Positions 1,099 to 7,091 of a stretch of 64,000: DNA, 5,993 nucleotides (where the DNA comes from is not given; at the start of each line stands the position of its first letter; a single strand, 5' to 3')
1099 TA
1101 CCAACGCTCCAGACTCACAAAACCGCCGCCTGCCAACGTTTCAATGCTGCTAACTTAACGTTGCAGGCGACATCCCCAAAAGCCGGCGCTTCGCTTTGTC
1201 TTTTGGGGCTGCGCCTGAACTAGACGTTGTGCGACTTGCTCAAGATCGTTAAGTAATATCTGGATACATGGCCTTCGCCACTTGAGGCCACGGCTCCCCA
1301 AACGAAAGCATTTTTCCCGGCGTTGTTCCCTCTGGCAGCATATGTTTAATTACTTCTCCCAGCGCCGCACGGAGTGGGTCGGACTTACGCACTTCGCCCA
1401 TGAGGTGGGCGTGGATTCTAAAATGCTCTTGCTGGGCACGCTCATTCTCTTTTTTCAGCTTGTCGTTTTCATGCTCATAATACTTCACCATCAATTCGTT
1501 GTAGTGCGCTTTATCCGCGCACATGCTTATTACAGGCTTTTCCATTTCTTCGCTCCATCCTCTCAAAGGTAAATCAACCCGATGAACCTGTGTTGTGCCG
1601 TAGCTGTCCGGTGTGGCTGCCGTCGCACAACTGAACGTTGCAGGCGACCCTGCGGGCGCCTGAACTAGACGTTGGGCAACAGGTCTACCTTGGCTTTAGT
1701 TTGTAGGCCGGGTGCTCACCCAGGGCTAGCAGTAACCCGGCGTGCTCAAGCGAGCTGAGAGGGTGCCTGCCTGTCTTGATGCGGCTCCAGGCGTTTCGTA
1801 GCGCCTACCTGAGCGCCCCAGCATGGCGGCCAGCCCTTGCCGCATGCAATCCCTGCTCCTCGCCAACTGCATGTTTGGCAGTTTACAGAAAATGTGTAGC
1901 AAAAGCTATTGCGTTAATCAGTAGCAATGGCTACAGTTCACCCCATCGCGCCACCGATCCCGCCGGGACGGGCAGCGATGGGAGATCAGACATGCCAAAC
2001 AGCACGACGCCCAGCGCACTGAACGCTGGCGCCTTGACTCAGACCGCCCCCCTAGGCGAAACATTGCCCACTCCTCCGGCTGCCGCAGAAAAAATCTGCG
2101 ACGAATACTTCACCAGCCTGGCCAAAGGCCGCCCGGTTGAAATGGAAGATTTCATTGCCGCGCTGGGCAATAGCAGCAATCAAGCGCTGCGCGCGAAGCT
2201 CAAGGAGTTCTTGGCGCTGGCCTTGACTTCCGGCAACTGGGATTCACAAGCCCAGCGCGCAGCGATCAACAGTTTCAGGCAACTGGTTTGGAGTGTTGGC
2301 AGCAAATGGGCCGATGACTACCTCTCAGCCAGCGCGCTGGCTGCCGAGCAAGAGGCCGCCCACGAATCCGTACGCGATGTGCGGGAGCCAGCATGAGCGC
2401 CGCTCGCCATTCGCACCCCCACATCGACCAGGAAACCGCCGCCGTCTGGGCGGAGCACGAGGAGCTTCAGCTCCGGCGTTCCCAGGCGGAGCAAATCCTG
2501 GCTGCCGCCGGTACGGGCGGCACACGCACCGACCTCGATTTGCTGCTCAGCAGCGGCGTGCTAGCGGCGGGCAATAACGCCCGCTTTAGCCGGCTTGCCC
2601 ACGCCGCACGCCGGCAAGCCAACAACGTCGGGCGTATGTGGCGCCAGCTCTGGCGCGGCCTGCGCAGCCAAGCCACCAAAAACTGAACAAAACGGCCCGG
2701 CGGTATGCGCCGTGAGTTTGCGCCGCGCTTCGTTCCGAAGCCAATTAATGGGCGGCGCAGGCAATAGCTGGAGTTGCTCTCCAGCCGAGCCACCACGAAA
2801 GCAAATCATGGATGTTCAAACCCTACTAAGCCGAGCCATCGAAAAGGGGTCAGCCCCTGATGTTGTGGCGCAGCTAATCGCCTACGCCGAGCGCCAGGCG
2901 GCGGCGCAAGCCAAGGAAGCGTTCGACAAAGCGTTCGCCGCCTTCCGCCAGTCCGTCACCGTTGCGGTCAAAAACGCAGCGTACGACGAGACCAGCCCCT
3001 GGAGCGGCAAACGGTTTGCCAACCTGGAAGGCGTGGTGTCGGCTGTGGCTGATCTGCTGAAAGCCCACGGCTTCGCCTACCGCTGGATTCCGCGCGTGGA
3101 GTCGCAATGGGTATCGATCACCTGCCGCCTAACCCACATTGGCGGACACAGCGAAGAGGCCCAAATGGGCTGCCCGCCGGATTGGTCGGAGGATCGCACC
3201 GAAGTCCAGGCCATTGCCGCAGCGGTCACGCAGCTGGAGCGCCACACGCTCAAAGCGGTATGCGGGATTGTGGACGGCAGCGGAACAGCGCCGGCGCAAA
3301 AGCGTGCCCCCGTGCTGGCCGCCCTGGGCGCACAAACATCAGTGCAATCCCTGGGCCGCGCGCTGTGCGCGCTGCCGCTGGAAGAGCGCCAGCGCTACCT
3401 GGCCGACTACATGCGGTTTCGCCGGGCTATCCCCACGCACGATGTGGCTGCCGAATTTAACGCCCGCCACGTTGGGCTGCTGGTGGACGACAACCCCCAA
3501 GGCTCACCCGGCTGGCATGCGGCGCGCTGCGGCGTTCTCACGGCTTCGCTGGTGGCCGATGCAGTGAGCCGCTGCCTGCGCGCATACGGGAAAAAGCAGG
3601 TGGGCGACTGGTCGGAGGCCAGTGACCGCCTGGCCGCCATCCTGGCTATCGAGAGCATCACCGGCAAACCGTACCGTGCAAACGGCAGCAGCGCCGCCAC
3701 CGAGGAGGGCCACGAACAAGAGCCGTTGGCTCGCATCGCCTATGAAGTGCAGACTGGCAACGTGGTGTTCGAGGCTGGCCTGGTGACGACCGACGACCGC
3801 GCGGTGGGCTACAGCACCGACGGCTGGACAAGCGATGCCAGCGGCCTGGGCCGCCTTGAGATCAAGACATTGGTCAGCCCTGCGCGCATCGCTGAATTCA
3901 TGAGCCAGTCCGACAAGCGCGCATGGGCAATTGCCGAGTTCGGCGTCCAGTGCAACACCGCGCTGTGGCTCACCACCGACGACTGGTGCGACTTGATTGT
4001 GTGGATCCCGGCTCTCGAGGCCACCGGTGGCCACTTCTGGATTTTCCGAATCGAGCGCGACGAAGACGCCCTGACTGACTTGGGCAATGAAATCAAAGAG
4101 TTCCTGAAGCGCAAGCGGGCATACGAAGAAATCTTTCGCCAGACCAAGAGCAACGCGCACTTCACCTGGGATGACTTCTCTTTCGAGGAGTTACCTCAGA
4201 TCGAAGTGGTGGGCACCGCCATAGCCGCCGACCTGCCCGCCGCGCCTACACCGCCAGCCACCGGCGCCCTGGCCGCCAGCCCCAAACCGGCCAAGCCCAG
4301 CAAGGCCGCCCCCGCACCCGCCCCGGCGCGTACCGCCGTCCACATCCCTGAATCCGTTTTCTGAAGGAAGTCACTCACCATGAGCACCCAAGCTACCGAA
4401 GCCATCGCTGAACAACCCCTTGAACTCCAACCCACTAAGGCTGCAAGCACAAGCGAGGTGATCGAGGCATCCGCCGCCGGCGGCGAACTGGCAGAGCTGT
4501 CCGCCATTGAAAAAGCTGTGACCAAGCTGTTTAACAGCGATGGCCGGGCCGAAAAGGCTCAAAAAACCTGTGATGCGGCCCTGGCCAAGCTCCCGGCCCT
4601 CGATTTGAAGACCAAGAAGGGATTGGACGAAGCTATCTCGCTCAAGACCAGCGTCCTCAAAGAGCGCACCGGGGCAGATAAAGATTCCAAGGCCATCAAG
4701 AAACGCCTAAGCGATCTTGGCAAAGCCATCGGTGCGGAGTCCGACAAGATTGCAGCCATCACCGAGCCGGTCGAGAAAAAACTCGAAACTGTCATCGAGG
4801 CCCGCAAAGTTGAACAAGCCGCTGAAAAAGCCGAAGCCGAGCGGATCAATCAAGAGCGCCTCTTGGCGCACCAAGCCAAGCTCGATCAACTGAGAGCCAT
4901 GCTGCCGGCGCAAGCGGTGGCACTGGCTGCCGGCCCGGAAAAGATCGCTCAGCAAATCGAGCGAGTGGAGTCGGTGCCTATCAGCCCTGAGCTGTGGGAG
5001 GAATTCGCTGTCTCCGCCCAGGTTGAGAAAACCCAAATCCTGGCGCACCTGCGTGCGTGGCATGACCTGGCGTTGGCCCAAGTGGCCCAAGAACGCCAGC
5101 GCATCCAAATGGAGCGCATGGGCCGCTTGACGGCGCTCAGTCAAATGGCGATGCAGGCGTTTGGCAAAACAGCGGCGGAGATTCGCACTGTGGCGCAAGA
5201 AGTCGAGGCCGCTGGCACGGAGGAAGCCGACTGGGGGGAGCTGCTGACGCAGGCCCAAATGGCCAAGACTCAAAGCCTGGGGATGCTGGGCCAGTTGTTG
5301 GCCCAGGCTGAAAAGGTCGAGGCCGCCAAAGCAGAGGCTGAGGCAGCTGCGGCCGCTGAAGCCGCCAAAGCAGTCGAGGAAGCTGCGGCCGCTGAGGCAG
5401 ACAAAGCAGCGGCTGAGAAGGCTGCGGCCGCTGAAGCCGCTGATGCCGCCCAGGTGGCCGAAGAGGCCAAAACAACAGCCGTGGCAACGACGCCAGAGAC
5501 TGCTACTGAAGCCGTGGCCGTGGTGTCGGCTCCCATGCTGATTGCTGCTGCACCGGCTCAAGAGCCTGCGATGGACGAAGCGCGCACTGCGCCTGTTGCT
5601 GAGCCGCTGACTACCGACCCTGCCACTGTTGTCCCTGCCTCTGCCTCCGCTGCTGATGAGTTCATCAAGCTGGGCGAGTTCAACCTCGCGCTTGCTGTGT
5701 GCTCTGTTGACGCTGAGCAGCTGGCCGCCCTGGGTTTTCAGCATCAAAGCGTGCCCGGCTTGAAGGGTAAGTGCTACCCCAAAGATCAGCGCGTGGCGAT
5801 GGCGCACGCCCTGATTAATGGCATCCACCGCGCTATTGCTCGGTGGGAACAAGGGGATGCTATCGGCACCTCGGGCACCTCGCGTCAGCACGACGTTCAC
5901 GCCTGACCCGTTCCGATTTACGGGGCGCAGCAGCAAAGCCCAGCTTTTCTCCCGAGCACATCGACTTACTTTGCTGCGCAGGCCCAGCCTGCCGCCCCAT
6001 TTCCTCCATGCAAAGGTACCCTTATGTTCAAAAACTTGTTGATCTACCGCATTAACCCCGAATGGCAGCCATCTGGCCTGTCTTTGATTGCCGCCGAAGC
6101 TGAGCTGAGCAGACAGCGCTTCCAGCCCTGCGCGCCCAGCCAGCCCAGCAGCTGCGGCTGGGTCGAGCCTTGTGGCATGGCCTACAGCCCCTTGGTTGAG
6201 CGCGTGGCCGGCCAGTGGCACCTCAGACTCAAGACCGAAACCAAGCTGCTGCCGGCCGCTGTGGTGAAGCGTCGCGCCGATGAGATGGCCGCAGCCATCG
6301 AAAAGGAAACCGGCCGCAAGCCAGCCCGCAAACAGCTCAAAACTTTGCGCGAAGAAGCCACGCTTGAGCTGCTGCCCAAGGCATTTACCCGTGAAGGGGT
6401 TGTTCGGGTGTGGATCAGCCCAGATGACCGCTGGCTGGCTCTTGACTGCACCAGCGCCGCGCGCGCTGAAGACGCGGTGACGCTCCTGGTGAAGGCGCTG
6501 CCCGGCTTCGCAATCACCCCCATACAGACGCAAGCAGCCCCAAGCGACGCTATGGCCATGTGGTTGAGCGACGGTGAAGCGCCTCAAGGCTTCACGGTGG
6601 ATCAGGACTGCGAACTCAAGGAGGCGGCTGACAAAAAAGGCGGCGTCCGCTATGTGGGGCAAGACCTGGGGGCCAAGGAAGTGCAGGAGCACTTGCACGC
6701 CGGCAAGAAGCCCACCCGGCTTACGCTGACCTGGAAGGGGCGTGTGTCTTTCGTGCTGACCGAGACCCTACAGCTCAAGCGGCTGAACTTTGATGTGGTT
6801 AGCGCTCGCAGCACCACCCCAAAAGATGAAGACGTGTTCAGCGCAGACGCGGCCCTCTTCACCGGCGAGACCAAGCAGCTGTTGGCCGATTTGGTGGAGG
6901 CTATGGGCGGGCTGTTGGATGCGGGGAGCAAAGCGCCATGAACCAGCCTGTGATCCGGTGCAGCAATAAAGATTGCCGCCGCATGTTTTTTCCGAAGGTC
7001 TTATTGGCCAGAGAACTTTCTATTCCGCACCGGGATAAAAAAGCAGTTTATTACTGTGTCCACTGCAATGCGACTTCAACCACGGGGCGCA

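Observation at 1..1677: Integron-type attC cassette array lying against (or inside) a phage genome, with no integron integrase in view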

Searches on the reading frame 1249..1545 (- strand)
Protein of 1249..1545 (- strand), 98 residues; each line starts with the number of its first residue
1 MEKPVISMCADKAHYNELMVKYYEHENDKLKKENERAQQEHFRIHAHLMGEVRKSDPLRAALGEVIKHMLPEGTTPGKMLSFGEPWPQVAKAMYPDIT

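Call 11: search_protein_families(library=pfam, proteins=[window:1249-1545:-], max_evalue=0.01)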
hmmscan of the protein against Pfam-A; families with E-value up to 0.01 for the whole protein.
window:1249-1545:- (98 aa): 1 family
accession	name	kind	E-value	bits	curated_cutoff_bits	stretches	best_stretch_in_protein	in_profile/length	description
PF21924.1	XRCC4_CC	-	0.002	18.6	27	1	24-62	22-60/78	XRCC4 coiled-coil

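Call 14: search_protein_families(library=ncbifam, proteins=[window:1249-1545:-], max_evalue=0.01)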
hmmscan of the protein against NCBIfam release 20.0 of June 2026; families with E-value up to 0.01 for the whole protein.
window:1249-1545:- (98 aa): 0 families

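Call 38: search_protein_families(library=phrogs, proteins=[window:1249-1545:-], max_evalue=0.01)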
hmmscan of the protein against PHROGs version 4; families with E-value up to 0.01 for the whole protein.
window:1249-1545:- (98 aa): 0 families

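Call 87: search_solved_structures(query=window:1249-1545:-, max_evalue=1)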
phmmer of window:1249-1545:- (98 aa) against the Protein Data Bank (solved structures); distinct sequences matched with E-value up to 1: 0.

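Call 89: find_homologous_proteins(query=window:1249-1545:-, max_evalue=0.001)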
Query window:1249-1545:- (98 aa): 1 proteins with E <= 0.001 among 3 candidates.
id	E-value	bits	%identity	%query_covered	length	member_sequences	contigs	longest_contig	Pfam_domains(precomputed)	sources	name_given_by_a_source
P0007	7.9e-61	220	100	100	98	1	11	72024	-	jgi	jgi:hypothetical protein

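Call 103: search_protein_families(library=padloc, proteins=[window:1249-1545:-], max_evalue=0.01)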
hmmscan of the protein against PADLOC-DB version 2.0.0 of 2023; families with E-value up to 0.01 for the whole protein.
window:1249-1545:- (98 aa): 0 families

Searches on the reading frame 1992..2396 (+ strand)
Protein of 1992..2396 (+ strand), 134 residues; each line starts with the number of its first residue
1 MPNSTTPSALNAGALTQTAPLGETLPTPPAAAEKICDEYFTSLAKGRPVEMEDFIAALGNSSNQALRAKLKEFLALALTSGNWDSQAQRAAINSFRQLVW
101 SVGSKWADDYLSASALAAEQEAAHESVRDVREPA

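Call 11: search_protein_families(library=pfam, proteins=[window:1992-2396:+], max_evalue=0.01)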
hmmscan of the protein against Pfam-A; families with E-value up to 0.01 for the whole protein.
window:1992-2396:+ (134 aa): 0 families

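Call 14: search_protein_families(library=ncbifam, proteins=[window:1992-2396:+], max_evalue=0.01)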
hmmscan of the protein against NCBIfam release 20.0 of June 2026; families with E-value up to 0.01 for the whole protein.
window:1992-2396:+ (134 aa): 0 families

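Call 38: search_protein_families(library=phrogs, proteins=[window:1992-2396:+], max_evalue=0.01)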
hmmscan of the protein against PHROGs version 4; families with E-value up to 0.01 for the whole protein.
window:1992-2396:+ (134 aa): 0 families

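Call 81: find_encoding_contigs(protein=window:1992-2396:+, flank=5000, max_places=10)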
Protein window:1992-2396:+ (134 aa): 13 contigs read that carry it; 8 places shown.
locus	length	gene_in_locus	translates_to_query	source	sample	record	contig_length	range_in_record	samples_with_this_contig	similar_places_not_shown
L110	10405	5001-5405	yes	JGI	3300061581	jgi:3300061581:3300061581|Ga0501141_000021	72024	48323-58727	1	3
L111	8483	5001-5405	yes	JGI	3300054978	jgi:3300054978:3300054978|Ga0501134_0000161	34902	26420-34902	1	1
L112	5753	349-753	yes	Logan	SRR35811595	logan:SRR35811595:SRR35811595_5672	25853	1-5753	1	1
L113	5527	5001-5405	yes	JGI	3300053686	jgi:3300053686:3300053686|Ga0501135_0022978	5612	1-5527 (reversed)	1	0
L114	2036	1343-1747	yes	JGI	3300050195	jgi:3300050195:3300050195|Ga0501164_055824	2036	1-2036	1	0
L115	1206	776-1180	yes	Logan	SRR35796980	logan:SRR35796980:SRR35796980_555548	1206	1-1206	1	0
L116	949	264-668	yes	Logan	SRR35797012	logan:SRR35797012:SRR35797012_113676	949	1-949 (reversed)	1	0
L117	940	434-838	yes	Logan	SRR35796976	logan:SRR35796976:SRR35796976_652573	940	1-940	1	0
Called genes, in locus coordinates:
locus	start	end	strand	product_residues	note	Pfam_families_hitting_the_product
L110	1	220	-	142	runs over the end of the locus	PF00436:SSB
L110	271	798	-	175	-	PF06892:Phage_CP76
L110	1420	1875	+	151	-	-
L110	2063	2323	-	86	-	-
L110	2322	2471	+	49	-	-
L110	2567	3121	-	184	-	-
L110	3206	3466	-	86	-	PF24729:Acb2_Tad1_hairpin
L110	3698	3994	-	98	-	-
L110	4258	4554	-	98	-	-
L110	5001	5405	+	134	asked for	-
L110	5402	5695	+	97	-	-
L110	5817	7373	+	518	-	PF04404:ERF (weak), PF09588:YqaJ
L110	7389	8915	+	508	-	-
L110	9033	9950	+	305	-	PF04381:RdgC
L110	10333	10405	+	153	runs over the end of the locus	-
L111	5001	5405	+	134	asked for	-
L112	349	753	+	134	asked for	-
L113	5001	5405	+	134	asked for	-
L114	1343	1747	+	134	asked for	-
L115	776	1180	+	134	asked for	-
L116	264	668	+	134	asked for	-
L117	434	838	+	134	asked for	-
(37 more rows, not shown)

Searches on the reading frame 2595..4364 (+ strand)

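Call 10: search_protein_families(library=pfam, proteins=[window:2595-4364:+], max_evalue=0.001)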
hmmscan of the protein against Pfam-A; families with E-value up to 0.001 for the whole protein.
window:2595-4364:+ (589 aa): 2 families
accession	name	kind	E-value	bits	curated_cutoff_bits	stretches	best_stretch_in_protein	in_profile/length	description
PF09588.16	YqaJ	-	1.2e-10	42.2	22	1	307-461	2-148/150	YqaJ-like viral recombinase domain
PF04404.17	ERF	-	1.7e-06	28.5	25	1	112-226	3-118/153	ERF superfamily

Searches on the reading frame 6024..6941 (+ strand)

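Call 10: search_protein_families(library=pfam, proteins=[window:6024-6941:+], max_evalue=0.001)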
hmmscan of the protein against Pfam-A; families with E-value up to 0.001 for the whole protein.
window:6024-6941:+ (305 aa): 1 family
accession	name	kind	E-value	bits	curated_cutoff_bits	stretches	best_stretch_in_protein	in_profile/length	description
PF04381.17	RdgC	-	1.1e-97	327.4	25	1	2-296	3-297/298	Putative exonuclease, RdgC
